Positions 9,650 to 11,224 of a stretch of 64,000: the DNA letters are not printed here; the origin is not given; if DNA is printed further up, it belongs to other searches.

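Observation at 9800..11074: Phosphoserine phosphatase fused to a SerA-type C-terminal ACT domain without the dehydrogenase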

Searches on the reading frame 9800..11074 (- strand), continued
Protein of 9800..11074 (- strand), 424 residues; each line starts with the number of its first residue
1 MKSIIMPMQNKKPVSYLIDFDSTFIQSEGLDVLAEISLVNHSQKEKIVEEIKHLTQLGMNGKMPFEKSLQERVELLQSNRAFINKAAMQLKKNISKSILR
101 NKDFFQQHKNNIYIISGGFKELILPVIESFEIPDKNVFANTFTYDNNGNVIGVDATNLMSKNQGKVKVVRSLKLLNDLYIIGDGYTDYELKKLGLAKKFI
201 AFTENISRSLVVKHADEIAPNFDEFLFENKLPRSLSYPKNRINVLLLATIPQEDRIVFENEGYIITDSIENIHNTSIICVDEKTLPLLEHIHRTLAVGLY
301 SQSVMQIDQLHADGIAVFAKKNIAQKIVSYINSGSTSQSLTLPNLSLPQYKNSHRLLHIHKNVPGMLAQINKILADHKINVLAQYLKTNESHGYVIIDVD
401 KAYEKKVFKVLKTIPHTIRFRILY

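Call 6: find_homologous_proteins(query=window:9800-11074:-, max_evalue=0.001)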
Query window:9800-11074:- (424 aa): 7543 proteins with E <= 0.001 among 8000 candidates; the best 120 are listed.
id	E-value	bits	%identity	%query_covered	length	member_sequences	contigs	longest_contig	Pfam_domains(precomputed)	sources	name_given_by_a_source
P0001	2.8e-267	904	100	98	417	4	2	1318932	PF22629.3,PF12710.14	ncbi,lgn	-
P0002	3.2e-175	601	68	97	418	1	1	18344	PF22629.3,PF12710.14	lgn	-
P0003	4.3e-170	584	66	98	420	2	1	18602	PF22629.3,PF12710.14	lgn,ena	-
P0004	9.7e-166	570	65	98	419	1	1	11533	PF22629.3,PF01842.32,PF12710.14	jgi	jgi:D-3-phosphoglycerate dehydrogenase / 2-oxoglutarate reductase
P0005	7.8e-158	544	63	98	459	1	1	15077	PF22629.3,PF01842.32,PF12710.14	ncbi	-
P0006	3.0e-156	538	62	98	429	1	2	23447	PF22629.3,PF01842.32,PF12710.14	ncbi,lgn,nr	ncbi:MAG: HAD-IB family phosphatase [Candidatus Levybacteria bacterium]|nr:HAD-IB family phosphatase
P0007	1.0e-153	530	61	98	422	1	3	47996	PF22629.3,PF12710.14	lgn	-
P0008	3.8e-150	518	59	98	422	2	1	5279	PF22629.3,PF01842.32,PF12710.14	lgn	-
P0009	5.3e-149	514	60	98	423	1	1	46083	PF22629.3,PF12710.14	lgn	-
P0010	5.1e-147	508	58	98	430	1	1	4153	PF22629.3,PF12710.14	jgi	jgi:D-3-phosphoglycerate dehydrogenase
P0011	6.2e-143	494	57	98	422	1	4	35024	PF22629.3,PF12710.14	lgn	-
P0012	4.4e-142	492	55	98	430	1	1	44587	PF22629.3,PF00389.37,PF12710.14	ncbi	-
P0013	7.5e-142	491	58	73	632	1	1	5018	PF22629.3,PF00389.37,PF01842.32,PF02826.26,PF12710.14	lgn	-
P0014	1.6e-133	463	53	98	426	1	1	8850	PF22629.3,PF12710.14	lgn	-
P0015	1.1e-132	461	52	98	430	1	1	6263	PF00702.33,PF22629.3,PF12710.14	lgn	-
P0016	4.9e-132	459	55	71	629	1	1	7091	PF00702.33,PF22629.3,PF00389.37,PF02826.26,PF12710.14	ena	-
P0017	2.3e-130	453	53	71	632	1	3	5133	PF22629.3,PF00389.37,PF02826.26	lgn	-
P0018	2.2e-129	450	51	98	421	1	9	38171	PF22629.3,PF01842.32,PF12710.14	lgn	-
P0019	3.4e-129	449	50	73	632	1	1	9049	PF22629.3,PF00389.37,PF01842.32,PF02826.26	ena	-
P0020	4.7e-129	449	50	74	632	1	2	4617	PF22629.3,PF00389.37,PF01842.32,PF02826.26,PF12710.14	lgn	-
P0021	1.3e-128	447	52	71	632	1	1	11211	PF22629.3,PF00389.37,PF01842.32,PF02826.26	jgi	jgi:D-3-phosphoglycerate dehydrogenase / 2-oxoglutarate reductase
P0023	7.1e-128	445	52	74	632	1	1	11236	PF22629.3,PF00389.37,PF01842.32,PF02826.26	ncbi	-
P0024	8.2e-128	445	54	73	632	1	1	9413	PF22629.3,PF00389.37,PF02826.26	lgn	-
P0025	3.0e-127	443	53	73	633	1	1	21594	PF00702.33,PF22629.3,PF00389.37,PF01842.32,PF02826.26,PF12710.14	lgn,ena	-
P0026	6.4e-127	442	53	73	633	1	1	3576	PF22629.3,PF00670.28,PF00389.37,PF01842.32,PF02826.26,PF12710.14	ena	-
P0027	2.5e-126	440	51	74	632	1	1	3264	PF22629.3,PF00389.37,PF01842.32,PF02826.26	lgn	-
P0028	3.0e-126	440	50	73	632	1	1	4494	PF00702.33,PF22629.3,PF03446.22,PF00389.37,PF02826.26,PF12710.14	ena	-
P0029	1.2e-125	438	50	73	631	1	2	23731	PF22629.3,PF00389.37,PF02826.26,PF12710.14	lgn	-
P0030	1.6e-125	437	50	73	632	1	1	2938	PF22629.3,PF00389.37,PF01842.32,PF02826.26,PF12710.14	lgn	-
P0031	2.0e-125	437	55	71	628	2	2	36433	PF22629.3,PF03446.22,PF00389.37,PF02826.26,PF12710.14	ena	-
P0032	2.1e-125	437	53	73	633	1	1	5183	PF00702.33,PF22629.3,PF00389.37,PF02826.26,PF12710.14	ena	-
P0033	5.5e-125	435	51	71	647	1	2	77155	PF22629.3,PF00389.37,PF01842.32,PF02826.26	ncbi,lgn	-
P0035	9.9e-125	435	49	82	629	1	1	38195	PF22629.3,PF00389.37,PF02826.26,PF12710.14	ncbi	-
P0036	2.4e-124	433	51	71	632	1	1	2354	PF22629.3,PF00389.37,PF01842.32,PF02826.26,PF12710.14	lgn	-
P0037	2.4e-124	433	51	74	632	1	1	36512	PF22629.3,PF03446.22,PF00389.37,PF01842.32,PF02826.26,PF12710.14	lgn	-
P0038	4.9e-124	432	52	73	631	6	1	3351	PF22629.3,PF00389.37,PF01842.32,PF02826.26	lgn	-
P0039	5.1e-124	432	51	73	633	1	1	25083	PF00702.33,PF22629.3,PF00389.37,PF02826.26,PF12710.14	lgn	-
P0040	5.2e-124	432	53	73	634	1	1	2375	PF22629.3,PF00389.37,PF01842.32,PF02826.26,PF12710.14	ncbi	-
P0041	6.9e-124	432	52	73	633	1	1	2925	PF22629.3,PF00670.28,PF00389.37,PF01842.32,PF02826.26,PF12710.14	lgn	-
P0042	9.4e-124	431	54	71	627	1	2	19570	PF22629.3,PF00389.37,PF02826.26,PF12710.14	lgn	-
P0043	2.8e-123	430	52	73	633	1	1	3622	PF22629.3,PF00670.28,PF00389.37,PF01842.32,PF02826.26,PF12710.14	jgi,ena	-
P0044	4.6e-123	429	52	73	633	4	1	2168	PF22629.3,PF00670.28,PF00389.37,PF01842.32,PF02826.26,PF12710.14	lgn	-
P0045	1.1e-122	428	49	75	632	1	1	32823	PF00702.33,PF22629.3,PF00389.37,PF02826.26,PF12710.14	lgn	-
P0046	2.8e-122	426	49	72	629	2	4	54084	PF22629.3,PF00389.37,PF02826.26,PF12710.14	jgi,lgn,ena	jgi:D-3-phosphoglycerate dehydrogenase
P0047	3.1e-122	426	50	71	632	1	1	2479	PF22629.3,PF00389.37,PF02826.26,PF12710.14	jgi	jgi:D-3-phosphoglycerate dehydrogenase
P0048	3.9e-122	426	50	73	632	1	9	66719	PF22629.3,PF00389.37,PF01842.32,PF02826.26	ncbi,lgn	-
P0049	5.6e-122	425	49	73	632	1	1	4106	PF22629.3,PF00389.37,PF01842.32,PF02826.26,PF12710.14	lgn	-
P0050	6.4e-122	425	51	71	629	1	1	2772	PF22629.3,PF00389.37,PF01842.32,PF02826.26,PF12710.14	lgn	-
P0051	1.4e-121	424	49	98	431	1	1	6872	PF00702.33,PF22629.3,PF12710.14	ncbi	-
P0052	1.8e-121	424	50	71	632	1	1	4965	PF22629.3,PF00389.37,PF01842.32,PF02826.26,PF12710.14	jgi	jgi:D-3-phosphoglycerate dehydrogenase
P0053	1.9e-121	424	50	76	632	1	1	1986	PF22629.3,PF00389.37,PF02826.26,PF12710.14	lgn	-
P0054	2.0e-121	424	50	72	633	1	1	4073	PF22629.3,PF03446.22,PF00389.37,PF02826.26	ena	-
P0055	2.2e-121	423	47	73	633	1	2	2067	PF22629.3,PF00389.37,PF01842.32,PF02826.26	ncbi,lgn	-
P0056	2.3e-121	423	45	85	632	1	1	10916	PF22629.3,PF00389.37,PF01842.32,PF02826.26,PF12710.14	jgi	jgi:D-3-phosphoglycerate dehydrogenase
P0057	2.3e-121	423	46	71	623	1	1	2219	PF00702.33,PF22629.3,PF00389.37,PF02826.26,PF12710.14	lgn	-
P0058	3.1e-121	423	50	71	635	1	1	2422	PF22629.3,PF00389.37,PF01842.32,PF02826.26,PF12710.14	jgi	jgi:D-3-phosphoglycerate dehydrogenase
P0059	3.4e-121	423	49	73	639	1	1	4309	PF22629.3,PF00389.37,PF02826.26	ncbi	-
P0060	5.9e-121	422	50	72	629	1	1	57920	PF22629.3,PF00389.37,PF02826.26,PF12710.14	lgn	-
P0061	8.1e-121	422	49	72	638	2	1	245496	PF22629.3,PF00389.37,PF02826.26,PF12710.14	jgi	jgi:D-3-phosphoglycerate dehydrogenase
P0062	8.9e-121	422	50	72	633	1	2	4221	PF22629.3,PF03446.22,PF00389.37,PF02826.26,PF12710.14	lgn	-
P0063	1.1e-120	421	47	73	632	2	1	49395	PF00702.33,PF22629.3,PF00389.37,PF01842.32,PF02826.26,PF12710.14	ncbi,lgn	-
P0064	1.1e-120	421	48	71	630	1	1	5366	PF00702.33,PF22629.3,PF00389.37,PF02826.26,PF12710.14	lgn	-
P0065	1.4e-120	421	50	96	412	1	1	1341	PF00702.33,PF22629.3,PF12710.14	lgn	-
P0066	1.4e-120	421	50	73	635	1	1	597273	PF22629.3,PF03446.22,PF00389.37,PF01842.32,PF02826.26,PF12710.14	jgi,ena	-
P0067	3.3e-120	420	51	71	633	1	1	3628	PF22629.3,PF00670.28,PF00389.37,PF02826.26,PF12710.14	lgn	-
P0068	3.3e-120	420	45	71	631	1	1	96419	PF22629.3,PF00389.37,PF01842.32,PF02826.26,PF12710.14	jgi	jgi:D-3-phosphoglycerate dehydrogenase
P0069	7.3e-120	419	48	72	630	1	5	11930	PF22629.3,PF00389.37,PF02826.26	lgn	-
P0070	7.4e-120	418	48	71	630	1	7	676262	PF22629.3,PF03446.22,PF00389.37,PF01842.32,PF02826.26,PF12710.14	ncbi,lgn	-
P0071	7.9e-120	418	49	71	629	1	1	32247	PF00702.33,PF22629.3,PF00389.37,PF02826.26,PF12710.14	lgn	-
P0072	1.1e-119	418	48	72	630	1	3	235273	PF22629.3,PF00389.37,PF02826.26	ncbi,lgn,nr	ncbi:MAG: Erythronate-4-phosphate dehydrogenase [Ignavibacteria bacterium]|nr:Erythronate-4-phosphat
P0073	1.1e-119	418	48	72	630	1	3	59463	PF22629.3,PF00389.37,PF02826.26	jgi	-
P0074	1.2e-119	418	47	71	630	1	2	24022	PF22629.3,PF00389.37,PF01842.32,PF02826.26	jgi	jgi:D-3-phosphoglycerate dehydrogenase / 2-oxoglutarate reductase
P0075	1.4e-119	418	49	73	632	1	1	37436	PF22629.3,PF00389.37,PF01842.32,PF02826.26,PF12710.14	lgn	-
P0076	1.6e-119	417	48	72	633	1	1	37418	PF22629.3,PF00389.37,PF02826.26,PF12710.14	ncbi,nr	ncbi:MAG TPA: phosphoglycerate dehydrogenase [Ignavibacteria bacterium]|nr:phosphoglycerate dehydrog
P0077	2.7e-119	417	47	71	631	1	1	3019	PF22629.3,PF00389.37,PF02826.26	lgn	-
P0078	3.2e-119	416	47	73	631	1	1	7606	PF22629.3,PF00389.37,PF02826.26,PF12710.14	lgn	-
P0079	3.4e-119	416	50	96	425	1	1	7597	PF00702.33,PF22629.3,PF01842.32,PF12710.14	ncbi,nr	ncbi:HAD-IB family phosphatase [Candidatus Roizmanbacteria bacterium]|nr:HAD-IB family phosphatase [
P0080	4.8e-119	416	46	71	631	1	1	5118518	PF22629.3,PF00389.37,PF02826.26,PF12710.14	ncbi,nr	ncbi:phosphoglycerate dehydrogenase [Cytophagaceae bacterium ABcell3]|nr:phosphoglycerate dehydrogen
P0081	5.0e-119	416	48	72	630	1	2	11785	PF22629.3,PF00389.37,PF02826.26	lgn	-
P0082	5.6e-119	416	47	73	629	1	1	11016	PF00702.33,PF22629.3,PF00389.37,PF02826.26,PF12710.14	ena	-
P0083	6.1e-119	415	45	73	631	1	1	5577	PF22629.3,PF00389.37,PF02826.26,PF12710.14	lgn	-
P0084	7.9e-119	415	48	71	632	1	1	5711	PF22629.3,PF00389.37,PF01842.32,PF02826.26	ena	-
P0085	1.0e-118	415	50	71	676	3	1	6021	PF22629.3,PF00389.37,PF01842.32,PF02826.26,PF12710.14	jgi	jgi:D-3-phosphoglycerate dehydrogenase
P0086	1.2e-118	415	51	73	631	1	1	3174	PF00702.33,PF22629.3,PF00389.37,PF01842.32,PF02826.26,PF12710.14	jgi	jgi:D-3-phosphoglycerate dehydrogenase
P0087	1.6e-118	414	47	71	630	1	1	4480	PF22629.3,PF03446.22,PF00389.37,PF02826.26,PF12710.14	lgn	-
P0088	1.7e-118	414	48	73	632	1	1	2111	PF22629.3,PF00389.37,PF02826.26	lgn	-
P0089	1.7e-118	414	49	96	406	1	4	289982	PF00702.33,PF22629.3,PF12710.14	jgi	-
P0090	1.8e-118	414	47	71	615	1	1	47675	PF22629.3,PF00670.28,PF00389.37,PF02826.26,PF12710.14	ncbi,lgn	-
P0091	1.9e-118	414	48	71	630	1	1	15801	PF00702.33,PF22629.3,PF00389.37,PF02826.26,PF12710.14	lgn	-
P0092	2.3e-118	414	50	73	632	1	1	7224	PF22629.3,PF00389.37,PF02826.26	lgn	-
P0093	3.1e-118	413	45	77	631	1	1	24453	PF00702.33,PF22629.3,PF00389.37,PF01842.32,PF02826.26,PF12710.14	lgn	-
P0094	3.7e-118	413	45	71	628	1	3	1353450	PF00702.33,PF22629.3,PF00670.28,PF00389.37,PF01842.32,PF02826.26,PF12710.14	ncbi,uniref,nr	ncbi:phosphoglycerate dehydrogenase [Fulvivirga sedimenti]|uniref:D-3-phosphoglycerate dehydrogenase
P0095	3.7e-118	413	47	71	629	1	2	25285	PF00702.33,PF22629.3,PF00670.28,PF00389.37,PF01842.32,PF02826.26,PF12710.14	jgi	jgi:D-3-phosphoglycerate dehydrogenase / 2-oxoglutarate reductase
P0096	4.0e-118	413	45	71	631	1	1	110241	PF22629.3,PF00389.37,PF01842.32,PF02826.26,PF12710.14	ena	-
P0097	4.3e-118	413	48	71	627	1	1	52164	PF22629.3,PF00389.37,PF02826.26,PF12710.14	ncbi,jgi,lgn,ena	jgi:D-3-phosphoglycerate dehydrogenase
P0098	5.3e-118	412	48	71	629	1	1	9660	PF00702.33,PF22629.3,PF00389.37,PF02826.26,PF12710.14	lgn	-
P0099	6.6e-118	412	49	71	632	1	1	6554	PF00702.33,PF22629.3,PF00389.37,PF02826.26,PF12710.14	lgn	-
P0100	7.8e-118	412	45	71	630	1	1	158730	PF22629.3,PF00389.37,PF02826.26,PF12710.14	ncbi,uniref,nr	ncbi:phosphoglycerate dehydrogenase [Botryobacter ruber]|uniref:phosphoglycerate dehydrogenase n=1 T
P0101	1.2e-117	411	47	76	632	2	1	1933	PF22629.3,PF00389.37,PF02826.26,PF12710.14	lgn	-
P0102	1.7e-117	411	47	71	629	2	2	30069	PF00702.33,PF22629.3,PF00389.37,PF02826.26,PF12710.14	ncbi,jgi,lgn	-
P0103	1.9e-117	411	47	72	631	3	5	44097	PF22629.3,PF00389.37,PF02826.26,PF12710.14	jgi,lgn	jgi:D-3-phosphoglycerate dehydrogenase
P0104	2.1e-117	410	47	72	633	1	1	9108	PF22629.3,PF03446.22,PF00389.37,PF02826.26,PF12710.14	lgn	-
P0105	2.6e-117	410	47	72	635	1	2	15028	PF22629.3,PF00389.37,PF02826.26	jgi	-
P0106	2.9e-117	410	45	71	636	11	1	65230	PF22629.3,PF00389.37,PF02826.26,PF12710.14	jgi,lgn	jgi:D-3-phosphoglycerate dehydrogenase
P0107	3.8e-117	410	46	73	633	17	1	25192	PF22629.3,PF00389.37,PF02826.26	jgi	-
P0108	3.9e-117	410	47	71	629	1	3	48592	PF22629.3,PF00389.37,PF01842.32,PF02826.26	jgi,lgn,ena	-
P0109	4.5e-117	409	45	74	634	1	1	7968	PF22629.3,PF00389.37,PF02826.26,PF12710.14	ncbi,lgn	ncbi:MAG: phosphoglycerate dehydrogenase [Bacteroidota bacterium]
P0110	6.3e-117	409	46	72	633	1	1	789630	PF22629.3,PF00389.37,PF02826.26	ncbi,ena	-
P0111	7.0e-117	409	48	72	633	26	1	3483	PF22629.3,PF00389.37,PF02826.26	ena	-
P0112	7.5e-117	409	44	75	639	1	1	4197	PF22629.3,PF00389.37,PF02826.26,PF12710.14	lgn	-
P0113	7.9e-117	409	46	73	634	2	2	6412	PF22629.3,PF00389.37,PF02826.26,PF12710.14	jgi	jgi:D-3-phosphoglycerate dehydrogenase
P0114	8.6e-117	408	44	73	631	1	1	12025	PF22629.3,PF00389.37,PF01842.32,PF02826.26,PF12710.14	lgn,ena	-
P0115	9.6e-117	408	48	73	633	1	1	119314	PF22629.3,PF00670.28,PF00389.37,PF01842.32,PF02826.26,PF12710.14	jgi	jgi:D-3-phosphoglycerate dehydrogenase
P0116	1.0e-116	408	46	73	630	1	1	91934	PF22629.3,PF00670.28,PF00389.37,PF01842.32,PF02826.26,PF12710.14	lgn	-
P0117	1.0e-116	408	46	71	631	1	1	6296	PF22629.3,PF00389.37,PF01842.32,PF02826.26,PF12710.14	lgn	-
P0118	1.1e-116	408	45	73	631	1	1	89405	PF22629.3,PF00389.37,PF02826.26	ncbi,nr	ncbi:MAG: phosphoglycerate dehydrogenase [Ignavibacteria bacterium]|nr:phosphoglycerate dehydrogenas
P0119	1.2e-116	408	46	71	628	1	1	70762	PF00702.33,PF22629.3,PF00389.37,PF01842.32,PF02826.26,PF12710.14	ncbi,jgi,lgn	-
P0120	1.2e-116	408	47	72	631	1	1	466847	PF22629.3,PF00389.37,PF02826.26,PF12710.14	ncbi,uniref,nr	ncbi:phosphoglycerate dehydrogenase [Marinigracilibium pacificum]|uniref:D-3-phosphoglycerate dehydr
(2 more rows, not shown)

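Call 15: list_cluster_members(proteins=[P0001, P0013, P0089, P0090, P0065, P0051, P0012, P0005, P0102, P0033])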
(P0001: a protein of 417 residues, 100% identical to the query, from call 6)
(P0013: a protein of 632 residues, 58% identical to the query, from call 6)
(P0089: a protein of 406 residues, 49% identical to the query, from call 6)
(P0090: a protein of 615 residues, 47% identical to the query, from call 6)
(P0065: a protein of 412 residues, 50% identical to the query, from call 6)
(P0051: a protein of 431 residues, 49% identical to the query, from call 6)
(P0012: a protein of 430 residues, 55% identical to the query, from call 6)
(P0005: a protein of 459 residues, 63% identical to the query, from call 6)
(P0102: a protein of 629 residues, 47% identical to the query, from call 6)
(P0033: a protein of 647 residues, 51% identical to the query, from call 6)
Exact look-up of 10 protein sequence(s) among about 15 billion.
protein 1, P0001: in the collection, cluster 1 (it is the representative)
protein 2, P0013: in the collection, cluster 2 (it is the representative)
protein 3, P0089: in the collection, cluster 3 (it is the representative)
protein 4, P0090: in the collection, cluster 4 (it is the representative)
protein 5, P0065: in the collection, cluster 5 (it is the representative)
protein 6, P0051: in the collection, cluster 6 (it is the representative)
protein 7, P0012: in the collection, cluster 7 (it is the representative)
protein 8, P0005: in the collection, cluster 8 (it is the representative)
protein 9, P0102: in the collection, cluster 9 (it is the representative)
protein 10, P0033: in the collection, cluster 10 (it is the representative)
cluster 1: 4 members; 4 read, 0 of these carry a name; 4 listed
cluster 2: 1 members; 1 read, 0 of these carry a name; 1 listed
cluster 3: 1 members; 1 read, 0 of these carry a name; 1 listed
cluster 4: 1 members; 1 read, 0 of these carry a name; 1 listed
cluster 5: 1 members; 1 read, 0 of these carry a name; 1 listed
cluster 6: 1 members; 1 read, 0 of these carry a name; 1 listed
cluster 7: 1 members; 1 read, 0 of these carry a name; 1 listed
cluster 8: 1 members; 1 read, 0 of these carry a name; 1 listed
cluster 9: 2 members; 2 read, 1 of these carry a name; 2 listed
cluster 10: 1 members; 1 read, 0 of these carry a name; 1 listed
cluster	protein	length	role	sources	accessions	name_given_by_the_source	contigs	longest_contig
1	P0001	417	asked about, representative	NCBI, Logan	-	-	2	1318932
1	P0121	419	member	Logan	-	-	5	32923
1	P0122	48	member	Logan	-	-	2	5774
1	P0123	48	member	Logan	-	-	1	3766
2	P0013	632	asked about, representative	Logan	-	-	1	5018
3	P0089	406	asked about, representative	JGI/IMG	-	-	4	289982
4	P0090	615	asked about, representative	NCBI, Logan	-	-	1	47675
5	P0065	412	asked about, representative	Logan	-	-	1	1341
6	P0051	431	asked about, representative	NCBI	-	-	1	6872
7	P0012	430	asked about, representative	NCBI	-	-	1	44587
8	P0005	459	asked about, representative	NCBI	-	-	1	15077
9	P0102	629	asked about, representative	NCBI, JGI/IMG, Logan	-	-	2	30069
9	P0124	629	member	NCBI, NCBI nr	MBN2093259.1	phosphoglycerate dehydrogenase [candidate division KSB1 bacterium]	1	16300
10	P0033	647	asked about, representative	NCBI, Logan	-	-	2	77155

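Call 16: find_encoding_contigs(protein=P0001, flank=3000, max_places=3)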
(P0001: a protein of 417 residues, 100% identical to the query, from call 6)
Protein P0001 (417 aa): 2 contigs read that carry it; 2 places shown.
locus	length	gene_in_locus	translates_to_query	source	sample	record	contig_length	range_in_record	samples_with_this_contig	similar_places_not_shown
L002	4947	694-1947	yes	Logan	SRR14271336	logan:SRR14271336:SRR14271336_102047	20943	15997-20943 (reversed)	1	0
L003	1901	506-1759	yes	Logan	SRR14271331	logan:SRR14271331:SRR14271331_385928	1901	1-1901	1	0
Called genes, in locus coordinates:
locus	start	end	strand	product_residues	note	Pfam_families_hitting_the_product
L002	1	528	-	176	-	?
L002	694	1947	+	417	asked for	PF12710:HAD (weak), PF22629:ACT_AHAS_ss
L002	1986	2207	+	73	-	PF09527:ATPase_gene1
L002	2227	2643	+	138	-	PF02600:DsbB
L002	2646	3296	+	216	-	PF13098:Thioredoxin_2 (weak), PF13462:Thioredoxin_4, PF01323:DSBA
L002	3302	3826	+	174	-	PF01931:NTPase_I-T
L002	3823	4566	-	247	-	PF02585:PIG-L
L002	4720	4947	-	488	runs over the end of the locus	-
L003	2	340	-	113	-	?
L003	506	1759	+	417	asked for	PF12710:HAD (weak), PF22629:ACT_AHAS_ss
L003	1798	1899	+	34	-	?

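Call 17: find_encoding_contigs(protein=P0013, flank=5000, max_places=2)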
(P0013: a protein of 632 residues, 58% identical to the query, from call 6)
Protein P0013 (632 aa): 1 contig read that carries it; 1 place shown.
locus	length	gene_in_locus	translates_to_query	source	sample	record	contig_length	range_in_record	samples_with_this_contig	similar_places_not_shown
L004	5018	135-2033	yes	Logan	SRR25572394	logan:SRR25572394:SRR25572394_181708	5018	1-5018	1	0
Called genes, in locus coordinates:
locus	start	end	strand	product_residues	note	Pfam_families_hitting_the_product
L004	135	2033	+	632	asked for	PF12710:HAD, PF00389:2-Hacid_dh, PF01842:ACT (faint), PF02826:2-Hacid_dh_C, PF22629:ACT_AHAS_ss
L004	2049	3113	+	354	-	PF00266:Aminotran_5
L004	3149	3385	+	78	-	PF09527:ATPase_gene1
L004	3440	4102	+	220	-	PF13462:Thioredoxin_4, PF13098:Thioredoxin_2 (faint), PF01323:DSBA, PF13743:Thioredoxin_5 (weak)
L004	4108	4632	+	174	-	PF01931:NTPase_I-T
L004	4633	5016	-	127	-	?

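Call 18: find_encoding_contigs(protein=P0089, flank=8000, max_places=2)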
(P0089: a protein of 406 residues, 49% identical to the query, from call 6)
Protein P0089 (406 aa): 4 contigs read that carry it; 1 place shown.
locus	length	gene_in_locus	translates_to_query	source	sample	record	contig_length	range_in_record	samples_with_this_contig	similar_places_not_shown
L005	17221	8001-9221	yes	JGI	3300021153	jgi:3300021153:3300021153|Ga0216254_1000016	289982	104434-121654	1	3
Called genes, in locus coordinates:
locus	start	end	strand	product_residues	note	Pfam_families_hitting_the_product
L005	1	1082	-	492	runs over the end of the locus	-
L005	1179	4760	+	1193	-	-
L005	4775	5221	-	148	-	-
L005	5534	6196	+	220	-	PF14528:LAGLIDADG_3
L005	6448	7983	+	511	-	PF01636:APH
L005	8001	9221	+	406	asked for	PF00702:Hydrolase (weak), PF12710:HAD, PF22629:ACT_AHAS_ss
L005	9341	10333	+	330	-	PF01917:Flagellin_arch-type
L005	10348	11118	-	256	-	-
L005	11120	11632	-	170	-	-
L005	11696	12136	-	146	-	-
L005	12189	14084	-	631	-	PF17214:KH_TffA, PF07650:KH_2 (weak), PF23023:Anti-Pycsar_Apyc1, PF00753:Lactamase_B, PF16661:Lactamase_B_6, PF12706:Lactamase_B_2, PF10996:Beta-Casp, PF07521:RMMBL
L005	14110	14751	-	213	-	PF00227:Proteasome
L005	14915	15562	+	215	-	PF02585:PIG-L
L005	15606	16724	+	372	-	PF13439:Glyco_transf_4, PF13579:Glyco_trans_4_4 (weak), PF00534:Glycos_transf_1, PF13692:Glyco_trans_1_4, PF13524:Glyco_trans_1_2 (weak)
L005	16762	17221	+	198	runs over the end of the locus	-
